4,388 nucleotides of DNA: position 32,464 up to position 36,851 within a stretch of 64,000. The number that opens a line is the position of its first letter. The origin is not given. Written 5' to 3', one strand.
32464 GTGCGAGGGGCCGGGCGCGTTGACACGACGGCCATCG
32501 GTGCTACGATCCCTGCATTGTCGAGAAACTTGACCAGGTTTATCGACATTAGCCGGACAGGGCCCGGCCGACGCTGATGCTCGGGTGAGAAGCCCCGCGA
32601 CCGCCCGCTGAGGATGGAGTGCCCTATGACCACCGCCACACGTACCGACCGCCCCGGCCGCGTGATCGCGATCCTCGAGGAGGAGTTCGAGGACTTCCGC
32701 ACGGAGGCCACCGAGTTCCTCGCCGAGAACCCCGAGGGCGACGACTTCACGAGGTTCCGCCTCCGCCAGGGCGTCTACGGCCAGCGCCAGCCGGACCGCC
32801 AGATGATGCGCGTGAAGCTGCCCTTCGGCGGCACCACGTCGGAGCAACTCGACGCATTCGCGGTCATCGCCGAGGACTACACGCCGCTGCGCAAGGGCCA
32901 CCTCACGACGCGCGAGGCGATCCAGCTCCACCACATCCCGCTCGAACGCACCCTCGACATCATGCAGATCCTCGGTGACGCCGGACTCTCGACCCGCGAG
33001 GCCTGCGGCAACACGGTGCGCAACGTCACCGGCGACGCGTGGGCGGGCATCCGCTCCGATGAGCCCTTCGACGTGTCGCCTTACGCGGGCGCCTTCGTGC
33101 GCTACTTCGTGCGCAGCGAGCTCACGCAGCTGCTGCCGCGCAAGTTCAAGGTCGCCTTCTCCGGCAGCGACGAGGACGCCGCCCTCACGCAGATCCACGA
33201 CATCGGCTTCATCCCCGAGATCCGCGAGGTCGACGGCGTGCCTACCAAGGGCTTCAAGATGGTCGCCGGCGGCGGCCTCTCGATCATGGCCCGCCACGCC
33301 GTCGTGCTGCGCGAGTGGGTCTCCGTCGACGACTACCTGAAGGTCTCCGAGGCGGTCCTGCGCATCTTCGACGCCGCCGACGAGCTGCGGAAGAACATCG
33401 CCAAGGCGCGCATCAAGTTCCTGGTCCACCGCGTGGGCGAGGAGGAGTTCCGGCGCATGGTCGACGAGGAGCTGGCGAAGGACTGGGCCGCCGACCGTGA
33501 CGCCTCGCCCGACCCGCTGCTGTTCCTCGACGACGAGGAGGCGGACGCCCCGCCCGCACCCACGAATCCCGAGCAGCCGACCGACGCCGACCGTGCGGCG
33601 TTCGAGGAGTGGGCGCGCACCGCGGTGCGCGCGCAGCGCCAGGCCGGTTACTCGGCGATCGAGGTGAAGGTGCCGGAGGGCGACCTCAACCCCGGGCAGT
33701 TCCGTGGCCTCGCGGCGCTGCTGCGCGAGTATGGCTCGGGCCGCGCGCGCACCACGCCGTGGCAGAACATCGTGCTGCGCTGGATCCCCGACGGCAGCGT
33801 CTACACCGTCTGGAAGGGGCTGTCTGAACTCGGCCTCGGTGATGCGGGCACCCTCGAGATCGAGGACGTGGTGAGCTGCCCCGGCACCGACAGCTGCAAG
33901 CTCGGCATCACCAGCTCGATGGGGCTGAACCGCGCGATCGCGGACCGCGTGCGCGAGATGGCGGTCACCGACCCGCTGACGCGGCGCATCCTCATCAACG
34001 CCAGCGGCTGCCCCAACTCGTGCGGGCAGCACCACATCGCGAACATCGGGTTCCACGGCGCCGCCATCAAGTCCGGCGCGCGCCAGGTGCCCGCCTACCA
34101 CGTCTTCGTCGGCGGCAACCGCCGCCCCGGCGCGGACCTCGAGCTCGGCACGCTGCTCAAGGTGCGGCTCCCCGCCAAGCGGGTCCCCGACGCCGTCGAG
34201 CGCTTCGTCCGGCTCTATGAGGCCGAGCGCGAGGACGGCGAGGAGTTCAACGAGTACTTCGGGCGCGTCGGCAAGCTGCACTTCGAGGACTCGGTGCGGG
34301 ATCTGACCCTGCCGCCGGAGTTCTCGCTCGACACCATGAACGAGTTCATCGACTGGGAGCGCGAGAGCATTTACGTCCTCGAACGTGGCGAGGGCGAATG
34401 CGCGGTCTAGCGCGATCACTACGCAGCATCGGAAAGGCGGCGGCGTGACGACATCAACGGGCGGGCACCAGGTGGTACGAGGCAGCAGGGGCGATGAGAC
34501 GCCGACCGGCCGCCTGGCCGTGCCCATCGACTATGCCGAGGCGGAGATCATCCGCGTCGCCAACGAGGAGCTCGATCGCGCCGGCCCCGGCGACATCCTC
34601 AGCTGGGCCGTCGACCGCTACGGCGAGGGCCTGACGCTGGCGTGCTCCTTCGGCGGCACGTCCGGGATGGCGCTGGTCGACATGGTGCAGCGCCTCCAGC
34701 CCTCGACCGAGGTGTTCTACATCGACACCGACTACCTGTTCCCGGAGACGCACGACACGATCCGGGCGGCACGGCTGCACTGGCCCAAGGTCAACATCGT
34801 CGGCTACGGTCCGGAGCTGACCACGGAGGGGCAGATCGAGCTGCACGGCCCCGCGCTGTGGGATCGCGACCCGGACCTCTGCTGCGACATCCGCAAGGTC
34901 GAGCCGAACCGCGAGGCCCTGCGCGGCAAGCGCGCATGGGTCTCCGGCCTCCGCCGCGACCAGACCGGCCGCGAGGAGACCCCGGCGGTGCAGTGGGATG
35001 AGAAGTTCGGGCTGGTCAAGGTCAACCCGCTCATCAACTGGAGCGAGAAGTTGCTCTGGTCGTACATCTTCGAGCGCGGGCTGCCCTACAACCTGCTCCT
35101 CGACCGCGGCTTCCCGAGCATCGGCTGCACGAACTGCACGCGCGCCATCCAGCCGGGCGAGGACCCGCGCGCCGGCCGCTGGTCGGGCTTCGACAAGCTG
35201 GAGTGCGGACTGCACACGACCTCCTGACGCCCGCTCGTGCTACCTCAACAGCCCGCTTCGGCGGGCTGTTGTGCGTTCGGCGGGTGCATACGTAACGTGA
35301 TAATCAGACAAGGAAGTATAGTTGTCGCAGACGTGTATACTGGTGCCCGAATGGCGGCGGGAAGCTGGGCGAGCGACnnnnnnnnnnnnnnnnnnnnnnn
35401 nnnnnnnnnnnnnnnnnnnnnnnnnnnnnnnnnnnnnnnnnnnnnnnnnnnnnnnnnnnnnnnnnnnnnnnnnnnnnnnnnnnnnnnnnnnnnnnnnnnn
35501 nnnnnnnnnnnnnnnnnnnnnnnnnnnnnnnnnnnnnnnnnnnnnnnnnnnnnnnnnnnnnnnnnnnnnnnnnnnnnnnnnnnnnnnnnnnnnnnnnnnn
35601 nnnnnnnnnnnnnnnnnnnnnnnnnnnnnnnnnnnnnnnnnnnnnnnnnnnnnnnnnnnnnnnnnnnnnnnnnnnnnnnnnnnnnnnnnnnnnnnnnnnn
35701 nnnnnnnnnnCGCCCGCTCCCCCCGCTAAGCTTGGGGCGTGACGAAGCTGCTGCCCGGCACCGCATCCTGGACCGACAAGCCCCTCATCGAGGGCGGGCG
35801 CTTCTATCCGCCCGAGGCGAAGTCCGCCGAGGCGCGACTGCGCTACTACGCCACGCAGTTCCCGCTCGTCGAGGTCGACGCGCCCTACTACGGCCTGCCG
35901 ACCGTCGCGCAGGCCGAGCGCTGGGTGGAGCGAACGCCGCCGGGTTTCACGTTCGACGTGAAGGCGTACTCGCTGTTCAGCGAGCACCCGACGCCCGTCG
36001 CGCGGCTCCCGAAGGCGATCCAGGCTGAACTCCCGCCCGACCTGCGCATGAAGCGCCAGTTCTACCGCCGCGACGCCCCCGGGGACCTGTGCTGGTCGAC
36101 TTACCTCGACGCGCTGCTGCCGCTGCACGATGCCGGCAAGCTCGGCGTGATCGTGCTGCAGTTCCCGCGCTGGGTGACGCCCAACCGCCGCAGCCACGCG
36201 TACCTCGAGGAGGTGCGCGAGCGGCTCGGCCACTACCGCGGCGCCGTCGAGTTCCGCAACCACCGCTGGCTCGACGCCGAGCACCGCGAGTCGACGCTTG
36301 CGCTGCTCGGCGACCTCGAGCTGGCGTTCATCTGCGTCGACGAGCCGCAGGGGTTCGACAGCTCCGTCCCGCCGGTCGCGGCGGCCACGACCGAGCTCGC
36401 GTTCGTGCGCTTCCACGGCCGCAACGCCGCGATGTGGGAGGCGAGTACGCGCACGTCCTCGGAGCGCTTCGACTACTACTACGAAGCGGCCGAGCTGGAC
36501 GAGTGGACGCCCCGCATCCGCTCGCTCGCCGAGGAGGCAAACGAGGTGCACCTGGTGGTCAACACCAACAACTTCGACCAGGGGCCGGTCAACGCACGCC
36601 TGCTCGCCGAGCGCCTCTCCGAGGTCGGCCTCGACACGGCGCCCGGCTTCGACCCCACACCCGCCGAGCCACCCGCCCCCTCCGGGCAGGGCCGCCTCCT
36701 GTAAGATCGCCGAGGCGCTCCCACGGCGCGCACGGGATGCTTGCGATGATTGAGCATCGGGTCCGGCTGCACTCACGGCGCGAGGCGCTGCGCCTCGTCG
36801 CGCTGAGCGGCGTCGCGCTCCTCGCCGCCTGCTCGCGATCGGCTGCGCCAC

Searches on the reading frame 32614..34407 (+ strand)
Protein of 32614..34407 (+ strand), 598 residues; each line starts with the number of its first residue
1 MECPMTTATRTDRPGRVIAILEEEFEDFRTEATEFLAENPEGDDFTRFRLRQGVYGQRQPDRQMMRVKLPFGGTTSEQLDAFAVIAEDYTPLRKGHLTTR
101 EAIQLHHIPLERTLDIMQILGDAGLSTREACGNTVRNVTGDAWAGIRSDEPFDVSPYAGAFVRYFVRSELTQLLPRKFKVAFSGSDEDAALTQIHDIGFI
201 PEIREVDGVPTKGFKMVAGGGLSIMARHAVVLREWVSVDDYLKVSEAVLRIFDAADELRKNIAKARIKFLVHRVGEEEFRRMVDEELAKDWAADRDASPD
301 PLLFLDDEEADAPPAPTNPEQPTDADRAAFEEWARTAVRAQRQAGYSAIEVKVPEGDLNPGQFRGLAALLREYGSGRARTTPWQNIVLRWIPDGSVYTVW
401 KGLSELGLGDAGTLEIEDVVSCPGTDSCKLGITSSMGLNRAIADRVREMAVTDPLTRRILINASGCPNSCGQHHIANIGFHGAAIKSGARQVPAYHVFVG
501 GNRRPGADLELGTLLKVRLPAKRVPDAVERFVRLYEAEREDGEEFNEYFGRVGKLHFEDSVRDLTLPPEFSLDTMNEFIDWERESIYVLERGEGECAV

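Call 58: search_protein_families(library=pfam, proteins=[window:32614-34407:+], max_evalue=0.001)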
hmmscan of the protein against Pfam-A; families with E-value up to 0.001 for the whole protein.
window:32614-34407:+ (598 aa): 2 families
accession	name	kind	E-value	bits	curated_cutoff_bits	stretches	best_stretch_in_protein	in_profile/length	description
PF01077.27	NIR_SIR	-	2.1e-44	151.2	27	2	131-289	1-156/158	Nitrite and sulphite reductase 4Fe-4S domain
PF03460.22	NIR_SIR_ferr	-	2.5e-34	117.3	24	2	340-405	2-68/69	Nitrite/Sulfite reductase ferredoxin-like half domain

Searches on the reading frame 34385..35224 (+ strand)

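Call 58: search_protein_families(library=pfam, proteins=[window:34385-35224:+], max_evalue=0.001)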
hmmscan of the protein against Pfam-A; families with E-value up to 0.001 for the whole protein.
window:34385-35224:+ (280 aa): 1 family
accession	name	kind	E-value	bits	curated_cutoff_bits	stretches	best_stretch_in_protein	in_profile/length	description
PF01507.26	PAPS_reduct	-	6.6e-41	140.7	22.5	1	85-254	4-175/175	Phosphoadenosine phosphosulfate reductase domain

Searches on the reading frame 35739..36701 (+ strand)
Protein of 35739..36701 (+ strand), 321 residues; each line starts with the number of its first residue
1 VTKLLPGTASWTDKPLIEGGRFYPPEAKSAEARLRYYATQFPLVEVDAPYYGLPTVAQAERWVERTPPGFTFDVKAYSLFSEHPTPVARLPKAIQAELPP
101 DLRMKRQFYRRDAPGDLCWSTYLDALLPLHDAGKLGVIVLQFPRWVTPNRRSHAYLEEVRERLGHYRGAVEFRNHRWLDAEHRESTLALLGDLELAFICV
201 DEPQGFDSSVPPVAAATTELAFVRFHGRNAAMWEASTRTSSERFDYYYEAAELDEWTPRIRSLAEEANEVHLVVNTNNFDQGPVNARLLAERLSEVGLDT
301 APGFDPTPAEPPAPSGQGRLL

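Call 58: search_protein_families(library=pfam, proteins=[window:35739-36701:+], max_evalue=0.001)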
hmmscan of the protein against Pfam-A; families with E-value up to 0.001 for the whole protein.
window:35739-36701:+ (321 aa): 1 family
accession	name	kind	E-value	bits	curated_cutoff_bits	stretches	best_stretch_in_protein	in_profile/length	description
PF01904.24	DUF72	-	6.5e-54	183.7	25.3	1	23-291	1-216/217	Protein of unknown function DUF72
